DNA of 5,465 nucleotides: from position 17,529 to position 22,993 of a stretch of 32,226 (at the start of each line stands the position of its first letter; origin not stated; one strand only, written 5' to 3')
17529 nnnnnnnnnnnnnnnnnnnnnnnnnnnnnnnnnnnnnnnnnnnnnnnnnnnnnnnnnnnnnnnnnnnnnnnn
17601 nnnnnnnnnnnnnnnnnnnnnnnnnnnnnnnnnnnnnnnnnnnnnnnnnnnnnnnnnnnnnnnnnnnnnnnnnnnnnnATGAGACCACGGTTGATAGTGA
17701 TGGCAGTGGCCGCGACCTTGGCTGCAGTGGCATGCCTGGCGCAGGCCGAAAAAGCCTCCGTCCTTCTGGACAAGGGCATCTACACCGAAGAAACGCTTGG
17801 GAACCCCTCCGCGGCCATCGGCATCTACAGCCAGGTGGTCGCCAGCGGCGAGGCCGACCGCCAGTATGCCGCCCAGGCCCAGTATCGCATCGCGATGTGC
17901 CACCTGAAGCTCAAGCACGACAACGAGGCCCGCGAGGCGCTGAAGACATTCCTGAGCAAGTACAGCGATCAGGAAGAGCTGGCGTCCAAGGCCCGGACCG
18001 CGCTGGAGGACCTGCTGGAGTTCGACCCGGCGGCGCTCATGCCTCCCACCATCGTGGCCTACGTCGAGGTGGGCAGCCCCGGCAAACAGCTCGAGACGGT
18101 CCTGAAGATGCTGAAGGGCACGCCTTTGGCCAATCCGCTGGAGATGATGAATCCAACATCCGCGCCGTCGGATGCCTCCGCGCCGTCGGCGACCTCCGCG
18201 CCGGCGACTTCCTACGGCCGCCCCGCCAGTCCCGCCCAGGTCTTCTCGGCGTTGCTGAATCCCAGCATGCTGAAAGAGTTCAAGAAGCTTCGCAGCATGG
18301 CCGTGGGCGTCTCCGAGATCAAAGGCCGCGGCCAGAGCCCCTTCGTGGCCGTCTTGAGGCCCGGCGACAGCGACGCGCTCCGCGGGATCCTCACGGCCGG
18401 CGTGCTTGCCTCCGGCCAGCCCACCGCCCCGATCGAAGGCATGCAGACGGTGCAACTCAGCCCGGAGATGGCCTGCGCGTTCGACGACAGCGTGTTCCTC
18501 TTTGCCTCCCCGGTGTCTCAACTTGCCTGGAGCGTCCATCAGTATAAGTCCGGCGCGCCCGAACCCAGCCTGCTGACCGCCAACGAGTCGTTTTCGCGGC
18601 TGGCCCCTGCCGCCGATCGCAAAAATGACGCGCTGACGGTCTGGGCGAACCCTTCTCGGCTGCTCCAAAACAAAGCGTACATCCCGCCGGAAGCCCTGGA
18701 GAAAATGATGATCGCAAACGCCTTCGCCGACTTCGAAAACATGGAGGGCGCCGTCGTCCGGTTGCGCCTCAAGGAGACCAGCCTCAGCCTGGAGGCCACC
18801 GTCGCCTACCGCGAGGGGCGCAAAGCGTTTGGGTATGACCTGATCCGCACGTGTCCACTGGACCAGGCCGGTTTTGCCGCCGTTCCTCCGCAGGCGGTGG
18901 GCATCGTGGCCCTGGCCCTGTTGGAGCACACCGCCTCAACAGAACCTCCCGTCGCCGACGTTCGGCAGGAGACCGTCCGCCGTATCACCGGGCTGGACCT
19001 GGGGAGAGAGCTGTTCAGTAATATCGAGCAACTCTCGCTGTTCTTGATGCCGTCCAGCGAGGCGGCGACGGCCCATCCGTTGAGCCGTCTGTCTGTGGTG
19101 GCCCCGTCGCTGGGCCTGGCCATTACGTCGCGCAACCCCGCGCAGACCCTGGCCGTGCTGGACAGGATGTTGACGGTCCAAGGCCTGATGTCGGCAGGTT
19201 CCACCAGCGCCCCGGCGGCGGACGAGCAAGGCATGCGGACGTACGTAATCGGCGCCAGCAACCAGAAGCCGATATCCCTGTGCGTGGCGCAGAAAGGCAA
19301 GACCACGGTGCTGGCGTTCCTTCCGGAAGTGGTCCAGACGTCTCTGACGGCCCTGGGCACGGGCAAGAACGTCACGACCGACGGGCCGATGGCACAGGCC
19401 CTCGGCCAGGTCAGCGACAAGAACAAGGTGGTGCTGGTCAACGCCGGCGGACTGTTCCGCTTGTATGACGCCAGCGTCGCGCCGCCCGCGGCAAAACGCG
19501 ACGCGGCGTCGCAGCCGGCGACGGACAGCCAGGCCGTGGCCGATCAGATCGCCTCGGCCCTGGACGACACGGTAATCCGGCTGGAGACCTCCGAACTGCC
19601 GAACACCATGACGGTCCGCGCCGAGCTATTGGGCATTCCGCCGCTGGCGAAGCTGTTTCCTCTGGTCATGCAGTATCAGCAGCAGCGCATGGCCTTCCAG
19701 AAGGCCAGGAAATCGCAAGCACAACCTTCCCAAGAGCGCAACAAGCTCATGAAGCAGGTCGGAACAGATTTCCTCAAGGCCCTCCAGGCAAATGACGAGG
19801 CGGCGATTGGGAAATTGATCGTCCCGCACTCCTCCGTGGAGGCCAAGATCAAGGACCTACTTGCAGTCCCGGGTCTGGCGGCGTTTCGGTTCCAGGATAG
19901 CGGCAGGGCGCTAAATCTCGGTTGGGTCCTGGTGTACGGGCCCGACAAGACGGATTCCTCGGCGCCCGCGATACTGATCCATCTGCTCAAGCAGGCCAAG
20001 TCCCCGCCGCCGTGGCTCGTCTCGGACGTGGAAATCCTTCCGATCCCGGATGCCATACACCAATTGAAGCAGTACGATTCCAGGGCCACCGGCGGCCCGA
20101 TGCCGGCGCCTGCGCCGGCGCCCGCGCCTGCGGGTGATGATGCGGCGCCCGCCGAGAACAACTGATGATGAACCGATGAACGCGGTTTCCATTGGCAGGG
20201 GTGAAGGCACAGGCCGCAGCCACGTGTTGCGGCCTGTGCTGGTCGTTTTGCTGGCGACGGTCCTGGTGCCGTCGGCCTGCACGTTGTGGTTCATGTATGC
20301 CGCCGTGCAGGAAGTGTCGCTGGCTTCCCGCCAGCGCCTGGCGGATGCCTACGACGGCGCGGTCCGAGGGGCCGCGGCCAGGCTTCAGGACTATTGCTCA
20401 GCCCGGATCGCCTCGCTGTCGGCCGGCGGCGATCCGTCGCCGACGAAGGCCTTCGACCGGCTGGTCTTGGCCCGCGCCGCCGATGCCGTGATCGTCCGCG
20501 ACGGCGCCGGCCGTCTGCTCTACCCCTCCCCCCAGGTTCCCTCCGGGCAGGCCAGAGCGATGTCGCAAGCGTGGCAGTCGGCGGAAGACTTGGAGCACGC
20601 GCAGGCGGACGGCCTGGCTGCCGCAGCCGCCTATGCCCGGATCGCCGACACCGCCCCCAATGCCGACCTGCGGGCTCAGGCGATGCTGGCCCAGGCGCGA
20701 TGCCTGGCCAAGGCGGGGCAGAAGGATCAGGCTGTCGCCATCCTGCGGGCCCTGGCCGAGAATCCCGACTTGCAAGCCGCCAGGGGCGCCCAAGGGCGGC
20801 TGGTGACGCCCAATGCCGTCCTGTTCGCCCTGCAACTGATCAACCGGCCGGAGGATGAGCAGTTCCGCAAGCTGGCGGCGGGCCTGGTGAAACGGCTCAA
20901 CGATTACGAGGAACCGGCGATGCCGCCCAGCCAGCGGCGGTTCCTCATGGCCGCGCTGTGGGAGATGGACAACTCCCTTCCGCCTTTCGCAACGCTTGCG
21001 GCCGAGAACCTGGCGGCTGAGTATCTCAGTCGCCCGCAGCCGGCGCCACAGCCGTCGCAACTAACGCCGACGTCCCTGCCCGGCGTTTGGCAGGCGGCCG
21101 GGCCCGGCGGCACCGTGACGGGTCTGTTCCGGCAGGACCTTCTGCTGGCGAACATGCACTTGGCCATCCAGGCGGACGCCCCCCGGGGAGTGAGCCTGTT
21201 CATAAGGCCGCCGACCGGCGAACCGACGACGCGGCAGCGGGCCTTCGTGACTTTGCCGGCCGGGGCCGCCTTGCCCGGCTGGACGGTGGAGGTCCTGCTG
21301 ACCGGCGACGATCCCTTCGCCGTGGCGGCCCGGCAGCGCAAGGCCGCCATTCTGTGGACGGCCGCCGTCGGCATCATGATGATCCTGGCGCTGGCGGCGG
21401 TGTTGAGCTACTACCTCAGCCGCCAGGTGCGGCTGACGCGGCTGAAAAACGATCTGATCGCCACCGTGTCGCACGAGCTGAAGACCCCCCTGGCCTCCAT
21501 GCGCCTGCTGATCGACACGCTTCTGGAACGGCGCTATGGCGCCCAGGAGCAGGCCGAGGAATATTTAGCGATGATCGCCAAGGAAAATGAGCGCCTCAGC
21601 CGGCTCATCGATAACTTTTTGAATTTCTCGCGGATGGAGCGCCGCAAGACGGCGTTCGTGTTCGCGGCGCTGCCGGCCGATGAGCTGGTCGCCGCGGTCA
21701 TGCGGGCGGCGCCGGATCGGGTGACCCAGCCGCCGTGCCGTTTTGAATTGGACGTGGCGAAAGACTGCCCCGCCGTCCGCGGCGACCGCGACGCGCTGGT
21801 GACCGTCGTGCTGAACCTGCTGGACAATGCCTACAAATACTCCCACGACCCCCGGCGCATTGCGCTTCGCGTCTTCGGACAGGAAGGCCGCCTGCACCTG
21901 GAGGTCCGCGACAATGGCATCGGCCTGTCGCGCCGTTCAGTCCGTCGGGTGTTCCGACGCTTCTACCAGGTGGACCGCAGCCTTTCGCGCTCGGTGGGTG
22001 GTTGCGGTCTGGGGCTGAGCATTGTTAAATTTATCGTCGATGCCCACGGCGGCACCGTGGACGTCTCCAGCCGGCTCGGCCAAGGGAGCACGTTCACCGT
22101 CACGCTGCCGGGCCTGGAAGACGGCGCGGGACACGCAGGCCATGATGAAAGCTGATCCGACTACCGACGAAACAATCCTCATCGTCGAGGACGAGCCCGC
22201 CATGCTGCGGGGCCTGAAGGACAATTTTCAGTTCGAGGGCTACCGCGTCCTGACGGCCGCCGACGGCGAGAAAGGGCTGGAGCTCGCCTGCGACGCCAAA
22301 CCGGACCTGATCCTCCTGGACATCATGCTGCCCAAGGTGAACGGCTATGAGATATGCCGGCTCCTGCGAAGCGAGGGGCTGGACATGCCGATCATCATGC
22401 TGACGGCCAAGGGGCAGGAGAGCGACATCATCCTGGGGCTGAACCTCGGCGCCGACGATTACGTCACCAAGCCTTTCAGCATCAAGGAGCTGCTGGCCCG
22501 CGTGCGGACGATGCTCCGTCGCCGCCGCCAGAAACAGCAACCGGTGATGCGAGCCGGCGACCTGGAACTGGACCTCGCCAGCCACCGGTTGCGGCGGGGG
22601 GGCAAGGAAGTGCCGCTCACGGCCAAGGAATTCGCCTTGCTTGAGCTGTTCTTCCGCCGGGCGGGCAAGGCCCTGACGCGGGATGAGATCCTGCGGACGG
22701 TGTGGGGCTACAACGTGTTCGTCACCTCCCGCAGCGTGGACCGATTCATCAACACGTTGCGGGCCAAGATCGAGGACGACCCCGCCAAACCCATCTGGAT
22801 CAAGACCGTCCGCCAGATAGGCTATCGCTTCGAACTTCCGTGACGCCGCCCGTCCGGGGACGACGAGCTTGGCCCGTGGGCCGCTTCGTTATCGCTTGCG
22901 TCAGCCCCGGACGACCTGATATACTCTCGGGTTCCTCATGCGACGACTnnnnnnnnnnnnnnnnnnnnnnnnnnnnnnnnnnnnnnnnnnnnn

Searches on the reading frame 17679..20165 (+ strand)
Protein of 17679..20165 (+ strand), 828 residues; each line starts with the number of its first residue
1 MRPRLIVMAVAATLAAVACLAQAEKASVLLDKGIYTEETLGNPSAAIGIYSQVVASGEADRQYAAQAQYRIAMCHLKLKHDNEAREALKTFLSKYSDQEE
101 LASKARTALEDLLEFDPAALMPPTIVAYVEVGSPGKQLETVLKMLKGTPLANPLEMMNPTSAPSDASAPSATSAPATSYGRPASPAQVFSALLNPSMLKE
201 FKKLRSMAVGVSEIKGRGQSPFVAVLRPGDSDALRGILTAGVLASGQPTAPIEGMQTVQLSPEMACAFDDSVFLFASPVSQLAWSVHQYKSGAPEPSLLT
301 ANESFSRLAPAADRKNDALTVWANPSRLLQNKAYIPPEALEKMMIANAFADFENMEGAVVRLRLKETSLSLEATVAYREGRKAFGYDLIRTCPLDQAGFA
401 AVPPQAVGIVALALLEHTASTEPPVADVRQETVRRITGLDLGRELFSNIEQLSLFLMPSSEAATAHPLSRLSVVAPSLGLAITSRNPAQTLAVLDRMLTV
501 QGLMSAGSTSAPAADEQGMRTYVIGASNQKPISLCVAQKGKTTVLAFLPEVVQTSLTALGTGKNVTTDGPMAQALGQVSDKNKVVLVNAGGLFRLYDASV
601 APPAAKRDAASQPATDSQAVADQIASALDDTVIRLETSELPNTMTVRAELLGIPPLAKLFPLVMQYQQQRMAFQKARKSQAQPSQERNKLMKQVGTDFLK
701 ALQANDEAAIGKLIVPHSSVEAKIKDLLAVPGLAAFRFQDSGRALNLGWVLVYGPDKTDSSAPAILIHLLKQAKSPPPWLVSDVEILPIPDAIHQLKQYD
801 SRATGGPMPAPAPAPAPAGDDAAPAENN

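Call 12: search_protein_families(library=pfam, proteins=[window:17679-20165:+], max_evalue=0.01)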
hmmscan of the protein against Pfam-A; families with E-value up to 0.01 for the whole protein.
window:17679-20165:+ (828 aa): 1 family
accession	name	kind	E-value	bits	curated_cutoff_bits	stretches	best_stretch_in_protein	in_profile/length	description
PF13174.12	TPR_6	-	1.3e-05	26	26.3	1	66-97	1-32/33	Tetratricopeptide repeat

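Call 46: find_homologous_proteins(query=window:17679-20165:+, max_evalue=0.00001)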
Query window:17679-20165:+ (828 aa): 325 proteins with E <= 0.00001 among 8000 candidates; the best 120 are listed.
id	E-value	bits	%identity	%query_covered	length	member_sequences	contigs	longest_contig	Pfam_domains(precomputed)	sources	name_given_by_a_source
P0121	0.0e+0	1784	100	100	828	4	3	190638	PF13174.13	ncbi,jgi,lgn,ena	ncbi:MAG: tetratricopeptide repeat protein [Phycisphaerae bacterium]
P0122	2.1e-251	855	53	97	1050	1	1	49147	PF14559.13,PF13174.13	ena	-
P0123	3.6e-225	768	49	96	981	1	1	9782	-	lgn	-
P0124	5.8e-218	744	49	98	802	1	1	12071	PF14559.13,PF13432.13,PF13174.13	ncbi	-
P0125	2.2e-213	729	49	94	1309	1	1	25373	PF14559.13,PF13174.13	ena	-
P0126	1.6e-190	653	45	94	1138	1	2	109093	-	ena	-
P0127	3.8e-186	639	43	96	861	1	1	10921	PF14559.13,PF13174.13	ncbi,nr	ncbi:MAG: tetratricopeptide repeat protein [Phycisphaerae bacterium]|nr:tetratricopeptide repeat pro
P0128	3.5e-165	570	44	80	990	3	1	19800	PF13428.13,PF13181.13,PF07719.24,PF13174.13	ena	-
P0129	3.5e-153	530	43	80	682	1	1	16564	PF00515.35,PF07719.24,PF13174.13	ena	-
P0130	1.3e-148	515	42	80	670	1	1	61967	PF14559.13,PF00515.35,PF13174.13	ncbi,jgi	-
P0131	2.1e-145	504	43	78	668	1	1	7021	PF13174.13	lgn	-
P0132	3.9e-145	503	43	80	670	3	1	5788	-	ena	-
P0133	3.8e-140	487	42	80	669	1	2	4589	PF13174.13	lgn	-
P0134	3.5e-138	480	39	81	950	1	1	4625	PF13385.14,PF02210.32,PF13174.13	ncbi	-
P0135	1.9e-137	478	39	80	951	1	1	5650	PF13385.14,PF02210.32,PF13174.13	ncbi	-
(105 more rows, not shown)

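Call 47: find_encoding_contigs(protein=P0122, flank=8000, max_places=1)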
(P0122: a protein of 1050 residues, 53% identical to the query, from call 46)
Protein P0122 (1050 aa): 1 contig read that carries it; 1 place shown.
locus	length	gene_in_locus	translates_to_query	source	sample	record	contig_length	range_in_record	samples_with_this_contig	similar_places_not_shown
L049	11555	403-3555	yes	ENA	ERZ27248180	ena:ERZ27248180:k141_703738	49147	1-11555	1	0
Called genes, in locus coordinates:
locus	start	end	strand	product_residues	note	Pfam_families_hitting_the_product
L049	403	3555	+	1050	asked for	PF13174:TPR_6 (faint), PF14559:TPR_19 (weak)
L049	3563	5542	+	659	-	PF00512:HisKA, PF02518:HATPase_c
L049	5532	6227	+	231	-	PF00072:Response_reg, PF00486:Trans_reg_C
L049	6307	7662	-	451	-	-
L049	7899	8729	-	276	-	PF02567:PhzC-PhzF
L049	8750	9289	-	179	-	PF13302:Acetyltransf_3, PF00583:Acetyltransf_1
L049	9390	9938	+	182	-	PF04542:Sigma70_r2, PF08281:Sigma70_r4_2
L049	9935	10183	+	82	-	-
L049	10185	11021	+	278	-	PF10502:Peptidase_S26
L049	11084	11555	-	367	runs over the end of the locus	PF03462:PCRF, PF00472:RF-1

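Call 48: find_encoding_contigs(protein=P0124, flank=8000, max_places=1)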
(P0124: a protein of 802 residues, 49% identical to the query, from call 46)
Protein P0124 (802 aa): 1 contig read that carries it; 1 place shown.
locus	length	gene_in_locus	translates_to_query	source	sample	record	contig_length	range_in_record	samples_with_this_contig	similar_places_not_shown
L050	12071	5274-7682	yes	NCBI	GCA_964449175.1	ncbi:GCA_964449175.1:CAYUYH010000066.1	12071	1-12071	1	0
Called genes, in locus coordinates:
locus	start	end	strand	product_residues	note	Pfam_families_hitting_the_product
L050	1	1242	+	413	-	?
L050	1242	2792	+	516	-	PF22422:MGH1-like_GH, PF03633:Glyco_hydro_65C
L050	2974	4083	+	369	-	PF04307:YdjM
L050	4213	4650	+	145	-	PF01741:MscL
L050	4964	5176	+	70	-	-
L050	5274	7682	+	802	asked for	PF13174:TPR_6 (faint), PF13432:TPR_16 (weak), PF14559:TPR_19 (weak)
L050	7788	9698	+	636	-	PF00512:HisKA, PF02518:HATPase_c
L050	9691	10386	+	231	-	PF00072:Response_reg, PF00486:Trans_reg_C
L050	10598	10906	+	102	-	-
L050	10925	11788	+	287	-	PF12801:Fer4_5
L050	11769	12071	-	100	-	?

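Call 49: find_encoding_contigs(protein=P0125, flank=8000, max_places=1)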
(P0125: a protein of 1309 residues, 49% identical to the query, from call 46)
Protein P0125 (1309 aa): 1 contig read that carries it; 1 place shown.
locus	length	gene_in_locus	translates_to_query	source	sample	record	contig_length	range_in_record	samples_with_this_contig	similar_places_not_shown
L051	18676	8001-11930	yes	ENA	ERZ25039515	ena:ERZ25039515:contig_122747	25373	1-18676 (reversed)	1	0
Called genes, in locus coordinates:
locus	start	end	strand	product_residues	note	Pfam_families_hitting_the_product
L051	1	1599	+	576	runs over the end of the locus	PF01564:Spermine_synth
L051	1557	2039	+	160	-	-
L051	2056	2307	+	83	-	-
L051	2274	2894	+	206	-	-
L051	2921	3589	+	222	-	PF04055:Radical_SAM (weak)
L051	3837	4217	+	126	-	PF13560:HTH_31 (weak), PF01381:HTH_3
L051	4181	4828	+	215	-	PF02661:Fic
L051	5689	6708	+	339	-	PF22422:MGH1-like_GH, PF03633:Glyco_hydro_65C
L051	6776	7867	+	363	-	PF04307:YdjM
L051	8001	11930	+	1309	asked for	PF13174:TPR_6 (faint), PF14559:TPR_19 (faint)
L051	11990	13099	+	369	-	-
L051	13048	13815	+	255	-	PF00512:HisKA, PF02518:HATPase_c (weak)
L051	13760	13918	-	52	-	-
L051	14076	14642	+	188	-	PF00072:Response_reg, PF00486:Trans_reg_C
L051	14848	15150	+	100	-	-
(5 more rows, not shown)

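Call 68: search_protein_families(library=ncbifam, proteins=[window:17679-20165:+], max_evalue=0.00001)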
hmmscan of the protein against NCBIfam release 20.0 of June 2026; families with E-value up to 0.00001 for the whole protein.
window:17679-20165:+ (828 aa): 0 families

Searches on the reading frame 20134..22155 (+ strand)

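Call 12: search_protein_families(library=pfam, proteins=[window:20134-22155:+], max_evalue=0.01)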
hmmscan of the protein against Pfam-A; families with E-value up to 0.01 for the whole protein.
window:20134-22155:+ (673 aa): 3 families
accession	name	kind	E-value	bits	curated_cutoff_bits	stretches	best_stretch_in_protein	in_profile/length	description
PF02518.31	HATPase_c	-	4.9e-27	95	26.4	1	550-659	1-108/111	Histidine kinase-, DNA gyrase B-, and HSP90-like ATPase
PF00512.31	HisKA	-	5.1e-18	65.3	26.9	1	438-503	2-65/66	His Kinase A (phospho-acceptor) domain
PF13174.12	TPR_6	-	0.0016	19.4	26.3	1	182-210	1-29/33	Tetratricopeptide repeat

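Call 68: search_protein_families(library=ncbifam, proteins=[window:20176-22155:+], max_evalue=0.00001)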
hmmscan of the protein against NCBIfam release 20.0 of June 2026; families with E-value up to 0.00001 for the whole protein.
window:20176-22155:+ (659 aa): 80 families (the best 25 are shown)
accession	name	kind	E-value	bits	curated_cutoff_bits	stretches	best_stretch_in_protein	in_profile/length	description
NF046044.1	PnpS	equivalog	7.2e-66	222.8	400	1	408-645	154-390/390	two-component system histidine kinase PnpS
TIGR02966.1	phoR_proteo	equivalog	3.9e-56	190.5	334.2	1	415-644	105-333/333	phosphate regulon sensor histidine kinase PhoR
NF033092.0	HK_WalK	equivalog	3.5e-55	187.7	725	1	415-645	363-593/594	cell wall metabolism sensor histidine kinase WalK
NF041735.1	hist_kin_RppB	equivalog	3.2e-44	151.4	400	1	389-645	176-438/438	two-component system sensor histidine kinase RppB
NF047874.1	MASE3_PAS_HK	subfamily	1.7e-43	149.4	560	1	414-645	388-624/655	MASE3 domain-containing sensor histidine kinase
NF040691.1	MtrAB_MtrB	equivalog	7e-38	130.9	450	1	406-647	253-493/507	MtrAB system histidine kinase MtrB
NF045911.1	TCSHisKinNblS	equivalog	1.4e-37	129.4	1000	1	414-644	378-618/621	two-component system sensor histidine kinase NblS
NF008468.0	PRK11360.1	equivalog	1.7e-36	125.8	646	1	412-647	385-609/616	two-component system sensor histidine kinase AtoS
NF007007.0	PRK09470.1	equivalog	3.2e-36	125.2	486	1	419-645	240-458/463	envelope stress sensor histidine kinase CpxA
NF006800.0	PRK09303.1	equivalog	6.3e-36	124.1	342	1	422-645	149-376/383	histidine kinase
NF053855.1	HisKinPhoRBctds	equivalog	1.6e-35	122.6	500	1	416-644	353-581/583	two-component system sensor histidine kinase PhoR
NF008312.0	PRK11100.1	equivalog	3.3e-35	121.8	356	1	427-645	259-473/477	two-component system sensor histidine kinase CreC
NF033093.1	HK_VicK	exception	5e-34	117.7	680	1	414-649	199-438/448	cell wall metabolism sensor histidine kinase VicK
NF038297.2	hybrid_HK_HrmK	equivalog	1.1e-33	116.8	725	1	419-646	230-457/607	hybrid histidine kinase/response regulator HrmK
NF033091.0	HK_VanS_ACDEFG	equivalog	2e-33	115.8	400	1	423-645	73-293/293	vancomycin resistance histidine kinase VanS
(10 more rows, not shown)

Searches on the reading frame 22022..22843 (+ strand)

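Call 12: search_protein_families(library=pfam, proteins=[window:22022-22843:+], max_evalue=0.01)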
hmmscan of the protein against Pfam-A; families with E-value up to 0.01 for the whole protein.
window:22022-22843:+ (273 aa): 3 families
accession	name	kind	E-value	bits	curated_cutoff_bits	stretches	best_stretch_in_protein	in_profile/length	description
PF00072.30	Response_reg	-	2.6e-32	111.7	30.2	1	52-162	1-111/111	Response regulator receiver domain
PF00486.34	Trans_reg_C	-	1.4e-26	92.8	26.2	1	194-270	1-77/77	Transcriptional regulatory protein, C terminal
PF21695.3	GlnR_1st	-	0.0022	18.3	27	1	92-163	40-109/111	Transcription regulator GlnR, N-terminal domain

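Call 68: search_protein_families(library=ncbifam, proteins=[window:22142-22843:+], max_evalue=0.00001)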
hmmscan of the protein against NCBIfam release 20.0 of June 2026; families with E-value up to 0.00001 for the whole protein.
window:22142-22843:+ (233 aa): 95 families (the best 25 are shown)
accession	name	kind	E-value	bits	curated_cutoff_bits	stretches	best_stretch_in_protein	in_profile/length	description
NF040689.1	MtrAB_MtrA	equivalog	3e-67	226.2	300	1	12-229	1-217/219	MtrAB system response regulator MtrA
NF040534.1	resp_reg_YycF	equivalog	1.2e-66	224.3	340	1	11-229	2-226/231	response regulator YycF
NF045944.1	ResRegRpaBCyano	equivalog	1.3e-66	224.3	330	1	13-230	1-227/229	response regulator transcription factor RpaB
TIGR02154.1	PhoB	equivalog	1.4e-66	224.1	296.2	1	10-231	3-226/226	phosphate regulon transcriptional regulator PhoB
TIGR01387.1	cztR_silR_copR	subfamily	3.5e-60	203.4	279.2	1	12-229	1-217/218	heavy metal response regulator transcription factor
NF053854.1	RespRegPhoBBctds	equivalog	6.3e-56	189.2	270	1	12-230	1-224/225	two-component system response regulator PhoB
NF041733.1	resp_reg_CseB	equivalog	6.9e-55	185.9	350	1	11-230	2-226/228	two-component system response regulator CseB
NF007005.1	PRK09468.1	equivalog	2.3e-54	184.4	331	1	9-230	3-231/237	osmolarity response regulator transcription factor OmpR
NF008296.0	PRK11083.1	equivalog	5.3e-54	183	273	1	9-230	3-225/228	two-component system response regulator CreB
NF007346.1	PRK09836.1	equivalog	1.1e-53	182.3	420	1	12-233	3-224/227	copper/silver response regulator transcription factor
NF007982.1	PRK10710.1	equivalog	1.8e-52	178.3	380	1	8-231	6-228/235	envelope stress response regulator BaeR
NF007820.0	PRK10529.1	equivalog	3.6e-51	173.7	325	1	11-230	3-223/225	two-component system response regulator KdpE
NF041734.1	resp_reg_RppA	equivalog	1.1e-49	168.9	250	1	12-231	3-228/229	two-component system response regulator RppA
NF033117.2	vanR_ACDEGLN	exception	5.1e-48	163.6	350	1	12-231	1-226/226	VanR-ABDEGLN family response regulator transcription factor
NF008567.0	PRK11517.1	equivalog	7e-47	159.7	353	1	12-231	3-219/223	response regulator transcription factor HprR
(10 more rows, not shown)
